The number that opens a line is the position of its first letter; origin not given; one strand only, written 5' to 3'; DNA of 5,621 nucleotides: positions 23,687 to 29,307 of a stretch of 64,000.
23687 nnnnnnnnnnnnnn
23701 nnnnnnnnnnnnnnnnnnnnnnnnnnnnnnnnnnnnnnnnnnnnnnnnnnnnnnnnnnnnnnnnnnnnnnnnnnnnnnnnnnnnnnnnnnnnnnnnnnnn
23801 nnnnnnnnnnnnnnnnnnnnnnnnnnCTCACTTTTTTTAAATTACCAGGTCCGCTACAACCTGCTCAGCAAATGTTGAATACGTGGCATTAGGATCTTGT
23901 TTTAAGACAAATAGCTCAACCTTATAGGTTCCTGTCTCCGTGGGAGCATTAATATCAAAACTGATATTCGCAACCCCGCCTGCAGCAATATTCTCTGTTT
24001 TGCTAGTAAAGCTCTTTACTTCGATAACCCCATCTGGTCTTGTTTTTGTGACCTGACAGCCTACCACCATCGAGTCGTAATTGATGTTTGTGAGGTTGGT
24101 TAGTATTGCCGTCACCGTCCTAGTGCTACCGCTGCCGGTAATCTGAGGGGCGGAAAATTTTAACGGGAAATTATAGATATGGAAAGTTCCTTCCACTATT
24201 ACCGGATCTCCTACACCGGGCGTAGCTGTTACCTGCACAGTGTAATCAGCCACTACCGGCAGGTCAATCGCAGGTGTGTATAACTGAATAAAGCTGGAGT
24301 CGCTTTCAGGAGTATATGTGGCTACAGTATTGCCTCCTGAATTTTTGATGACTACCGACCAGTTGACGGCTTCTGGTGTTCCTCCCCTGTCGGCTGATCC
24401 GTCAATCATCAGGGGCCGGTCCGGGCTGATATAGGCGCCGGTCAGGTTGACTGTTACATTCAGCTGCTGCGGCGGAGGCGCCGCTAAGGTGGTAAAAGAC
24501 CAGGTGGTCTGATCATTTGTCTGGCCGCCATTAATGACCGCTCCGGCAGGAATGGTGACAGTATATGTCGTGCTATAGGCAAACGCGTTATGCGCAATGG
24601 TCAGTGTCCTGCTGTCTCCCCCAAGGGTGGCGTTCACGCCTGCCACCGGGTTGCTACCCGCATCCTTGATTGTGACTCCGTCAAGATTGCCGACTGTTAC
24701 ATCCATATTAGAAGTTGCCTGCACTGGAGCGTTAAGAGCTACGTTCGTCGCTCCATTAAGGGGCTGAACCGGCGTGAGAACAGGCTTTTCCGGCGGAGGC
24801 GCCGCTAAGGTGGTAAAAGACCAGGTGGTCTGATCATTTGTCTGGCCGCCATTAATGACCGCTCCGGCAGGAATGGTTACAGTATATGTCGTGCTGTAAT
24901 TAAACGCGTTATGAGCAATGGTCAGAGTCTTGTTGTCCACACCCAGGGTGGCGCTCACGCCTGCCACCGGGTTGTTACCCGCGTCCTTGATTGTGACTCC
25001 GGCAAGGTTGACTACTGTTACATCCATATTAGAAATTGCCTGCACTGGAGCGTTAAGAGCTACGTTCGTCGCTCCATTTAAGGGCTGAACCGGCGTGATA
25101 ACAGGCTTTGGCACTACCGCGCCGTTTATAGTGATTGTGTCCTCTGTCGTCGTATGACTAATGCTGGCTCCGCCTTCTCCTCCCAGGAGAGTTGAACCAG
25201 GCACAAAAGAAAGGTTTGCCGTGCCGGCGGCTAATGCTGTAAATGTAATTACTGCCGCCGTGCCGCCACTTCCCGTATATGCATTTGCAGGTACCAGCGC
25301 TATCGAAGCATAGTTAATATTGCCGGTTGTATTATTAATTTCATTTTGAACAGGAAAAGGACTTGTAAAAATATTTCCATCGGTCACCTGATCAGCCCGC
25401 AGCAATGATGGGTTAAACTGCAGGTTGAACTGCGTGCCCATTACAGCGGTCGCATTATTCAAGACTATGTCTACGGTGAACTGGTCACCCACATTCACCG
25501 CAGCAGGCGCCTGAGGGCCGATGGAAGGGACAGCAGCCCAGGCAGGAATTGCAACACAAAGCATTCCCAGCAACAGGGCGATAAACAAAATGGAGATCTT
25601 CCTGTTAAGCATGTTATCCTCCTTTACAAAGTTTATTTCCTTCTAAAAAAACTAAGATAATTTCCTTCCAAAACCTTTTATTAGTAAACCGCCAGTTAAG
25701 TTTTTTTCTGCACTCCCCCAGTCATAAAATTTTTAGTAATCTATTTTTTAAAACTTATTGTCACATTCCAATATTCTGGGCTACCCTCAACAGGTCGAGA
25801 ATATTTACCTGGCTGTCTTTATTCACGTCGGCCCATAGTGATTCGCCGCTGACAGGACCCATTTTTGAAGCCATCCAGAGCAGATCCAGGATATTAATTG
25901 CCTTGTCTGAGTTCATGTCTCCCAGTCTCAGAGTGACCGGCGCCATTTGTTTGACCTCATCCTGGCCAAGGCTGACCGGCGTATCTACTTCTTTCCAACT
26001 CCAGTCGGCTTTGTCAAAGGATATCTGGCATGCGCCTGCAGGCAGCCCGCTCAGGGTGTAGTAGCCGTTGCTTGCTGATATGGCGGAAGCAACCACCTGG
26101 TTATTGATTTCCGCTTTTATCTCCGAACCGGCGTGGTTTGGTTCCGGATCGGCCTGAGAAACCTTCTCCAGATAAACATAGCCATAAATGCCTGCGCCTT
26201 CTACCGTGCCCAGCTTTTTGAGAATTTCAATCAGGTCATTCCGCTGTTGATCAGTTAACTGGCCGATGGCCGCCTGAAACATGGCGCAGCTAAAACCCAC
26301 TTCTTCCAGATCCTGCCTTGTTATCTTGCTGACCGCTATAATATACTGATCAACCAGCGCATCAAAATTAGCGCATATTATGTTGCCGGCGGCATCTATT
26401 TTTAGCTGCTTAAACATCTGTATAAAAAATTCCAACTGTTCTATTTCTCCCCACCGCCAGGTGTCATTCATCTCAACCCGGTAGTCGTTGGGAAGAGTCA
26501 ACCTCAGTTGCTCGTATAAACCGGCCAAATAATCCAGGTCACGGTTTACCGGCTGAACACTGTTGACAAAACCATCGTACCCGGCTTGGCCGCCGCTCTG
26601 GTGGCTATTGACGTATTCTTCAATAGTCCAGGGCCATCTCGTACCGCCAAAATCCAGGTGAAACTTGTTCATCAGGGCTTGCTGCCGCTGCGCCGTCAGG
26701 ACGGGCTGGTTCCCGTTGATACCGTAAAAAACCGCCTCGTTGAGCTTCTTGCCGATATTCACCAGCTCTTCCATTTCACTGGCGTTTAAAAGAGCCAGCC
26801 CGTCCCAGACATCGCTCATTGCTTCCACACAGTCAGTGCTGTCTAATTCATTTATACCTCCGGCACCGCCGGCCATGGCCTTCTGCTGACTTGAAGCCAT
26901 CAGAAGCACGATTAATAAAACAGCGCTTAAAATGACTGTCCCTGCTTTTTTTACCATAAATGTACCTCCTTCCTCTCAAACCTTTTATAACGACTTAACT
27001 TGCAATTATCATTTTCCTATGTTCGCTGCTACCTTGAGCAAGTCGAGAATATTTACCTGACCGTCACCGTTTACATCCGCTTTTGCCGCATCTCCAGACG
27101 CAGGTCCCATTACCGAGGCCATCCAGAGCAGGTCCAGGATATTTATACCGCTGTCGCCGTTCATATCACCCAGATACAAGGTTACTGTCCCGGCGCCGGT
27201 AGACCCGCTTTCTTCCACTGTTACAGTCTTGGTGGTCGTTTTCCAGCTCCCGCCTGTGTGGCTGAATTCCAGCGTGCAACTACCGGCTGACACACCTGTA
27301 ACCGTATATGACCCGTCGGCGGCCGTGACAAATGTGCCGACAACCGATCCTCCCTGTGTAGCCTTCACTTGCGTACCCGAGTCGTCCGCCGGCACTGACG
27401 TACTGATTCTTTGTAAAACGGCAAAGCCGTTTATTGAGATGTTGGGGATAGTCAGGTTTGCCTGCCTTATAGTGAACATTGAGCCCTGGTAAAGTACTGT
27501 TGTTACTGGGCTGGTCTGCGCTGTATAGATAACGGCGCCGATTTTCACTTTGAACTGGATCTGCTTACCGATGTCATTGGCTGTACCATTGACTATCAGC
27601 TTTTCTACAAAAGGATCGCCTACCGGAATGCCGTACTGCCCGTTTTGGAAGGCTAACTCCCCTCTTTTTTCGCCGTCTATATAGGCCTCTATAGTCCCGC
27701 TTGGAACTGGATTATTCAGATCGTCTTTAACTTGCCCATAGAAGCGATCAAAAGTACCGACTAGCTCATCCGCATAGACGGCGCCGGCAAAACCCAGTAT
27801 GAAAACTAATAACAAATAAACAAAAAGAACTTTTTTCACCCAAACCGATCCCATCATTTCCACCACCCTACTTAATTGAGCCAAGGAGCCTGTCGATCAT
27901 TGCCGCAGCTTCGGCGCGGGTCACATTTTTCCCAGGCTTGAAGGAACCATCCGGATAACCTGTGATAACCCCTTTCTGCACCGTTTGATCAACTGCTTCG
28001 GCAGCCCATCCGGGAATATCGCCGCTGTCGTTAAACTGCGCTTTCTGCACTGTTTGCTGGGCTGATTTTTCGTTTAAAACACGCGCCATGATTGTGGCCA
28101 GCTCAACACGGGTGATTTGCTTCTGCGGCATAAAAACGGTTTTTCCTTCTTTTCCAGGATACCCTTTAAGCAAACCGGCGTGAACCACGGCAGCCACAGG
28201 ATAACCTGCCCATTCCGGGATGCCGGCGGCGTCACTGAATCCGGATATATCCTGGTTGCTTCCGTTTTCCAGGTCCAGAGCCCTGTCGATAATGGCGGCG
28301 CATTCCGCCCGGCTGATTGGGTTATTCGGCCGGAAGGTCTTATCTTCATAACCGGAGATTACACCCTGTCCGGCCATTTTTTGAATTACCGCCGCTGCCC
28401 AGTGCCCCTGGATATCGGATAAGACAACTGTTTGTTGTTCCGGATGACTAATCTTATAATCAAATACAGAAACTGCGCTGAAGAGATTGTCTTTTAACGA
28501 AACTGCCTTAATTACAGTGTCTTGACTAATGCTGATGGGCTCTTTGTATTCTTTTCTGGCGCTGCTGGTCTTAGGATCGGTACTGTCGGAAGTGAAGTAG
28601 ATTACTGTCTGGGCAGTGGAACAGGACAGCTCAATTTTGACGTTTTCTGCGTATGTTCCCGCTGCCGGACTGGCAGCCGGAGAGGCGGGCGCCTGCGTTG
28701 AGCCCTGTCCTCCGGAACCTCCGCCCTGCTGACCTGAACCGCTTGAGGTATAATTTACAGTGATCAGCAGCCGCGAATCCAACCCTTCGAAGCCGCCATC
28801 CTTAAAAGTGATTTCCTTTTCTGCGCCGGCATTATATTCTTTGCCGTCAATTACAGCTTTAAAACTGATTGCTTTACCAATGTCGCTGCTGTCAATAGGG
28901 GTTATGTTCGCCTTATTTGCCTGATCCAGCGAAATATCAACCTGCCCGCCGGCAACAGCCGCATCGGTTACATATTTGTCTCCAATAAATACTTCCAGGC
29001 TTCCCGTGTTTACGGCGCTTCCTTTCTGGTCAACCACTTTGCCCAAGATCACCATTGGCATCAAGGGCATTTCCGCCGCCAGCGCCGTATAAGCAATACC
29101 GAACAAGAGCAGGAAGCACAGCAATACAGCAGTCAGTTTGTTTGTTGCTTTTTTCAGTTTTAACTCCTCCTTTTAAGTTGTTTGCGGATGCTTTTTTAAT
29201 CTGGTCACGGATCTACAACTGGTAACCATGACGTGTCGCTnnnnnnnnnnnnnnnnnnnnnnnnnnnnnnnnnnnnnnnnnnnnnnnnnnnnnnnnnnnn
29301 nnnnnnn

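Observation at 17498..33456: Cellulosome-like cohesin/dockerin/SLH surface-assembly locus with no carbohydrate-active enzyme, in a Wood-Ljungdahl spore-former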

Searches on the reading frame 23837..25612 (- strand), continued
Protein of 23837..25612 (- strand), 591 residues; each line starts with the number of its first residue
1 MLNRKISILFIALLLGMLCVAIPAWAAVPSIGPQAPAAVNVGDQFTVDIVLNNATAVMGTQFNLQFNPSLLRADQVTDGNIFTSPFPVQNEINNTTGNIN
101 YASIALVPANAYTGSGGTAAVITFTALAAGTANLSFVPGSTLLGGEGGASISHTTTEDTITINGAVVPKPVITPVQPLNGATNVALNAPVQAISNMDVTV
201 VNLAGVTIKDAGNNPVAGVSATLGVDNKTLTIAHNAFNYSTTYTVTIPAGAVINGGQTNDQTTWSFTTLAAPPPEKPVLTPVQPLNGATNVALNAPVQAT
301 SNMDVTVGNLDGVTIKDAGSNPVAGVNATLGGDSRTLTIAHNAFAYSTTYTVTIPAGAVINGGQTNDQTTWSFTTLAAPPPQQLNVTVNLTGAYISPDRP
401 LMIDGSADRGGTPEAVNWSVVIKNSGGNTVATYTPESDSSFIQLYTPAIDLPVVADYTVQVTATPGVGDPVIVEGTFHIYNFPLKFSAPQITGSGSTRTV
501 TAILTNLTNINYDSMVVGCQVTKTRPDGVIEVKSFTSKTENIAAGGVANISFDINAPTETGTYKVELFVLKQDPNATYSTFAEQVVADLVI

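Call 78: search_protein_families(library=pfam, proteins=[L005:15308-16438:+, L005:16479-17834:+, L008:7520-8650:+], max_evalue=0.001)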
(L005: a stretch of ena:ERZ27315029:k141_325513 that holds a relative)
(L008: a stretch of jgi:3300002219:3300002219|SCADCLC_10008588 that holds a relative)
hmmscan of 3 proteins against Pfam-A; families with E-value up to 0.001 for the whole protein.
L005:15308-16438:+ (377 aa): 3 families
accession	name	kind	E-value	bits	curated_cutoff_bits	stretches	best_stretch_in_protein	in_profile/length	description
PF00404.24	Dockerin_1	-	2.2e-10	41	22.9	1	320-375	2-56/57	Dockerin type I domain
PF13290.12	CHB_HEX_C_1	-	1.2e-05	25.6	22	1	149-215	1-65/67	Chitobiase/beta-hexosaminidase C-terminal domain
PF13287.12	Fn3_assoc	-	2.2e-05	24.9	23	1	160-220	1-59/59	Fn3 associated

L005:16479-17834:+ (451 aa): 4 families
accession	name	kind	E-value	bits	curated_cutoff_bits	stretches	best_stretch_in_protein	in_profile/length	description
PF13287.12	Fn3_assoc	-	6e-14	52.3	23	1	176-229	1-52/59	Fn3 associated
PF13290.12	CHB_HEX_C_1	-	1.1e-12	48.1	22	1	165-229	1-62/67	Chitobiase/beta-hexosaminidase C-terminal domain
PF13205.12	Big_5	-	9.4e-12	46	23.6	1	244-342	4-105/105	Bacterial Ig-like domain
PF25788.1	Ig_Rha78A_N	-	3.3e-07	30.9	27.4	1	361-447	10-102/105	Rha78A-like, N-terminal immunoglobulin domain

L008:7520-8650:+ (377 aa): 5 families
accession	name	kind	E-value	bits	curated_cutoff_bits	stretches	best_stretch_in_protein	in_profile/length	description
PF13290.12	CHB_HEX_C_1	-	5.4e-11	42.7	22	1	151-214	2-62/67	Chitobiase/beta-hexosaminidase C-terminal domain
PF00404.24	Dockerin_1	-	2.8e-10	40.7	22.9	1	319-375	1-56/57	Dockerin type I domain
PF13287.12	Fn3_assoc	-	5.7e-08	33.2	23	1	161-217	1-55/59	Fn3 associated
PF13620.12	CarboxypepD_reg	-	0.00015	22.5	32.3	1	250-293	15-59/82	Carboxypeptidase regulatory-like domain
PF17210.9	SdrD_B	-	0.00086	19.9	29.7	0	250-291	25-67/112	SdrD B-like domain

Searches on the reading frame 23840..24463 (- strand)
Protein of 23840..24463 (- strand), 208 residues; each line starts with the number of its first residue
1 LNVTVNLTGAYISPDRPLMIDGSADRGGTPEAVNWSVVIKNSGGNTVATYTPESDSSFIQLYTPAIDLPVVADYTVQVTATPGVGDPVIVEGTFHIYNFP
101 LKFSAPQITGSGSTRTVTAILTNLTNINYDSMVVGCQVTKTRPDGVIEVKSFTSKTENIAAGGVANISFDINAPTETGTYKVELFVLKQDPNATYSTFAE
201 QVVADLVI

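Call 82: search_protein_families(library=pfam, proteins=[window:23840-24463:-], max_evalue=1)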
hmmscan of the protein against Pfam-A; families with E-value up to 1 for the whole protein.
seq(208 aa): 4 families
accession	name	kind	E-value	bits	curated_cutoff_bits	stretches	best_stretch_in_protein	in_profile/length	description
PF01835.25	MG2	-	0.00012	22.8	32.8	1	136-192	36-85/96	MG2 domain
PF16743.10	PliI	-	0.05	13.7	27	1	158-202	8-51/123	Periplasmic lysozyme inhibitor of I-type lysozyme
PF16158.11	N_BRCA1_IG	-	0.059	14.4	28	1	146-205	50-105/108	Ig-like domain from next to BRCA1 gene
PF13860.13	FlgD_ig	-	0.099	13.1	27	0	31-54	21-44/79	FlgD Ig-like domain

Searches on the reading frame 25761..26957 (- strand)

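Call 3: search_protein_families(library=pfam, proteins=[window:25761-26957:-], max_evalue=0.01)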
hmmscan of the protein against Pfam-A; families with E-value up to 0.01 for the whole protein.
window:25761-26957:- (398 aa): 2 families
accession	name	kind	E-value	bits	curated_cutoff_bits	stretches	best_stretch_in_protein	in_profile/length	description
PF00404.24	Dockerin_1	-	1.8e-08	34.9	22.9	1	345-396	1-56/57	Dockerin type I domain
PF13620.12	CarboxypepD_reg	-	0.0011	19.7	32.3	1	282-332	21-73/82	Carboxypeptidase regulatory-like domain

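Call 47: search_protein_families(library=ncbifam, proteins=[window:25761-26957:-], max_evalue=0.01)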
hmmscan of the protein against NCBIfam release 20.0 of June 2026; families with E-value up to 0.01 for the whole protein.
window:25761-26957:- (398 aa): 0 families

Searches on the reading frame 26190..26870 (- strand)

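Call 82: search_protein_families(library=pfam, proteins=[window:26190-26870:-], max_evalue=1)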
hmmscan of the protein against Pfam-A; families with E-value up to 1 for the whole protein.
seq(227 aa): 1 family
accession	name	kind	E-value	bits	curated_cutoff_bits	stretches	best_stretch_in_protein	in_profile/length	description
PF23948.1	ARM_5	-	0.1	11.8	27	0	3-46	217-255/419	ARM-like repeat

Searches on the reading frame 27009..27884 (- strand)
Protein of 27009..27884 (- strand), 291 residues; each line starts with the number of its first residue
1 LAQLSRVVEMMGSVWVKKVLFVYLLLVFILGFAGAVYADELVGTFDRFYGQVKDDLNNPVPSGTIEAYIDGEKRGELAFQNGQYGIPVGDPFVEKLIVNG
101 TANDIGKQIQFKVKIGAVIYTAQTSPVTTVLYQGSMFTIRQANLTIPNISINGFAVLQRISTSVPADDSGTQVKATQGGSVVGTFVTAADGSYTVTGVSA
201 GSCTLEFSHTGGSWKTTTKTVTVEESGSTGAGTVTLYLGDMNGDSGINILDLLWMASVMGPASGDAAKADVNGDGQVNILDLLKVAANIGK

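Call 3: search_protein_families(library=pfam, proteins=[window:27009-27884:-], max_evalue=0.01)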
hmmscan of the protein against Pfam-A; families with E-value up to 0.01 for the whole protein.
window:27009-27884:- (291 aa): 4 families
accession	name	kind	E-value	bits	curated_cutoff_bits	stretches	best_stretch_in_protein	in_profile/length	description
PF00404.24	Dockerin_1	-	9.7e-10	38.9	22.9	1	238-288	1-55/57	Dockerin type I domain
PF13620.12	CarboxypepD_reg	-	1e-07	32.6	32.3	1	170-236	16-81/82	Carboxypeptidase regulatory-like domain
PF13715.12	CarbopepD_reg_2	-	0.00058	20.3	32.2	0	185-226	28-67/88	CarboxypepD_reg-like domain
PF17210.9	SdrD_B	-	0.0049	17.5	29.7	0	170-225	26-82/112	SdrD B-like domain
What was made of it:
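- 27009..27857 (-): g6: signal peptide, the shared N-terminal module, CarboxypepD_reg and a C-terminal dockerin (27012..27170). Dockerin_1 E=9.7e-10 and CarboxypepD_reg E=1e-7 (call 3).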

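Call 47: search_protein_families(library=ncbifam, proteins=[window:27009-27884:-], max_evalue=0.01)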
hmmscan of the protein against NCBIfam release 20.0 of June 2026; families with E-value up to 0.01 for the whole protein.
window:27009-27884:- (291 aa): 0 families

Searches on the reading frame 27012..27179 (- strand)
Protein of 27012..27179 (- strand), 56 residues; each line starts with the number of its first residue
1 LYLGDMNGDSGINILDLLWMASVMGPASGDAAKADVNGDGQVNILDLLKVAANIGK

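Call 61: find_homologous_proteins(query=window:27012-27179:-, max_evalue=0.001)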
Query seq(56 aa): 1 candidates shared short words with the query, none scored E <= 0.001.
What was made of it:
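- Tried and rejected: The 56-aa dockerin returned nothing because the query was too short for the word index (call 61).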

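Call 76: find_related_loci(query=A4, collection=metagenome_contigs, flank=4000)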
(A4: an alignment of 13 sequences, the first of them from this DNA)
Query A4 (56 aa) in metagenome_contigs; peptide patterns used: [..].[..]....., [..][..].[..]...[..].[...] (x = any residue, [..] = any of these).
118 stretches matched a pattern; 8 encode a relative of the query (tblastn E <= 1e-3); 8 distinct loci.
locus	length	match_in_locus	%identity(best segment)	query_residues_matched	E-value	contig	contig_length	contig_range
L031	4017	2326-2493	73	1-56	1e-24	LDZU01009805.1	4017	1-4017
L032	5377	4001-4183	64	1-56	4e-20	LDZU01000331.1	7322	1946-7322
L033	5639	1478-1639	61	3-55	1e-17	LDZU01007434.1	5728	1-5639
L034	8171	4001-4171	61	1-56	3e-17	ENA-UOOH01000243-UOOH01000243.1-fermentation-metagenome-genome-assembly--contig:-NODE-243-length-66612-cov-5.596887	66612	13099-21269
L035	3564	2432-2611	58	1-55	1e-16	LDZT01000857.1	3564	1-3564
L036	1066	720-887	45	4-56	6e-8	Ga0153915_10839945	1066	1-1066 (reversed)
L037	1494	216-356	46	4-55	4e-7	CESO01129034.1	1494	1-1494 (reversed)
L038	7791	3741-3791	82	4-50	4e-5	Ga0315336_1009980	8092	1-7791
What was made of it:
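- Tried and rejected: I replaced it with a metagenome scan using a dockerin alignment (call 76), which gave only 8 loci.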

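Call 78: search_protein_families(library=pfam, proteins=[L035:386-2620:+, L033:650-1642:+, L032:3041-4183:+, L034:3317-4171:+, L036:75-899:+], max_evalue=0.001)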
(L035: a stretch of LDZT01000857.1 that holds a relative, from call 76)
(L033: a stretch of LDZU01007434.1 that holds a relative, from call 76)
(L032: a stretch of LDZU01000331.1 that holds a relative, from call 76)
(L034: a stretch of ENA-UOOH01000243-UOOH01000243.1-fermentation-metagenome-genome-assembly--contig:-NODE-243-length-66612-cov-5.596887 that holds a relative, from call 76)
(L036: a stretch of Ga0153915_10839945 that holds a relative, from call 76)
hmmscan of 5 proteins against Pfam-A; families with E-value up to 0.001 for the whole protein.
L035:386-2620:+ (745 aa): 3 families
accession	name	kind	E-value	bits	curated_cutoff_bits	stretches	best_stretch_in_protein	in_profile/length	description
PF00082.27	Peptidase_S8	-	3.7e-34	118.8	21.8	2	455-579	160-288/288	Subtilase family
PF00404.24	Dockerin_1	-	3.5e-08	34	22.9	1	686-740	2-55/57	Dockerin type I domain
PF13620.12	CarboxypepD_reg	-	0.00013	22.7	32.3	1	621-677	19-76/82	Carboxypeptidase regulatory-like domain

L033:650-1642:+ (331 aa): 2 families
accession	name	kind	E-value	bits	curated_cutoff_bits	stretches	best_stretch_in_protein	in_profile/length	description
PF00753.33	Lactamase_B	-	1.4e-14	54.9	22.7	1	41-230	4-194/196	Metallo-beta-lactamase superfamily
PF00404.24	Dockerin_1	-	9.6e-10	39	22.9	1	278-329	2-56/57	Dockerin type I domain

L032:3041-4183:+ (381 aa): 3 families
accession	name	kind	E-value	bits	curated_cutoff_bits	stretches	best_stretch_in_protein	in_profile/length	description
PF00404.24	Dockerin_1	-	2.6e-11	44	22.9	1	324-379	2-56/57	Dockerin type I domain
PF13287.12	Fn3_assoc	-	1.7e-07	31.6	23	1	167-224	4-59/59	Fn3 associated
PF13290.12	CHB_HEX_C_1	-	2.3e-06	27.9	22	1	158-220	6-66/67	Chitobiase/beta-hexosaminidase C-terminal domain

L034:3317-4171:+ (285 aa): 3 families
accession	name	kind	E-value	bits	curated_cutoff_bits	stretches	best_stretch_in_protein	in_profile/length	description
PF00041.27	fn3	-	2.4e-13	50.5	25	1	146-216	5-78/84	Fibronectin type III domain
PF00404.24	Dockerin_1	-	1.9e-11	44.4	22.9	1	231-283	1-56/57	Dockerin type I domain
PF16656.11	Pur_ac_phosph_N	-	0.00039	21.4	30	1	173-218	55-88/93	Purple acid Phosphatase, N-terminal domain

L036:75-899:+ (275 aa): 1 family
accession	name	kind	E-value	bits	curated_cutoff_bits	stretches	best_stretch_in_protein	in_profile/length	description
PF00404.24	Dockerin_1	-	1.3e-10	41.7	22.9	1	216-269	2-56/57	Dockerin type I domain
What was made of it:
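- Closest known: Dockerin-bearing peptidases of cellulosomes. Same: The relative L035 carries an S8 subtilase with this same dockerin subtype (call 78).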

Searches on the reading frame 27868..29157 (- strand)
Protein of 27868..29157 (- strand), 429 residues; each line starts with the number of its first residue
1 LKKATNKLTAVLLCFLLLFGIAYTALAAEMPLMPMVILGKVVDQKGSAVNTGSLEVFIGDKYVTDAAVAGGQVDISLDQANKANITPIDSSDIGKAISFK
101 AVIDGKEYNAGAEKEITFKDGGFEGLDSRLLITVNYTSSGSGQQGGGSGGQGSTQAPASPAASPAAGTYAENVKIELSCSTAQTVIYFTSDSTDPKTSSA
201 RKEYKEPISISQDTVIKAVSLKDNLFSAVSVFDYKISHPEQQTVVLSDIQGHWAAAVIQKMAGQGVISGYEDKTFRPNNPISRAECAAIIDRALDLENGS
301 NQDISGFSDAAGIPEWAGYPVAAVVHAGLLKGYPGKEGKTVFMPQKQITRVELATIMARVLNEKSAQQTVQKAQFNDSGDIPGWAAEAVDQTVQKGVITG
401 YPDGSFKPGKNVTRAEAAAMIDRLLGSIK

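Call 3: search_protein_families(library=pfam, proteins=[window:27868-29124:-], max_evalue=0.01)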
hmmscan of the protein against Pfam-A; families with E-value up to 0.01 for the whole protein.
window:27868-29124:- (418 aa): 3 families
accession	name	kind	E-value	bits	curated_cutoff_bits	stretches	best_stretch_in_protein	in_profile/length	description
PF00395.25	SLH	-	4.2e-39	132.7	20.8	3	236-274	3-42/44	S-layer homology domain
PF13290.12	CHB_HEX_C_1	-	9.4e-15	54.8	22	1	153-213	1-59/67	Chitobiase/beta-hexosaminidase C-terminal domain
PF13287.12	Fn3_assoc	-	2.3e-09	37.6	23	1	164-223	1-59/59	Fn3 associated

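Call 47: search_protein_families(library=ncbifam, proteins=[window:27868-29157:-], max_evalue=0.01)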
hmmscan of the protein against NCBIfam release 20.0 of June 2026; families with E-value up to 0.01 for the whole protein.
window:27868-29157:- (429 aa): 2 families
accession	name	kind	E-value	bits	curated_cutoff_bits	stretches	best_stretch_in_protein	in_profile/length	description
NF033190.2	inl_like_NEAT_1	exception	1.5e-15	56.6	1275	1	241-419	577-746/754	NEAT domain-containing leucine-rich repeat protein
NF033921.0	por_somb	subfamily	6.8e-09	34.9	100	1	246-295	7-58/485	iron uptake porin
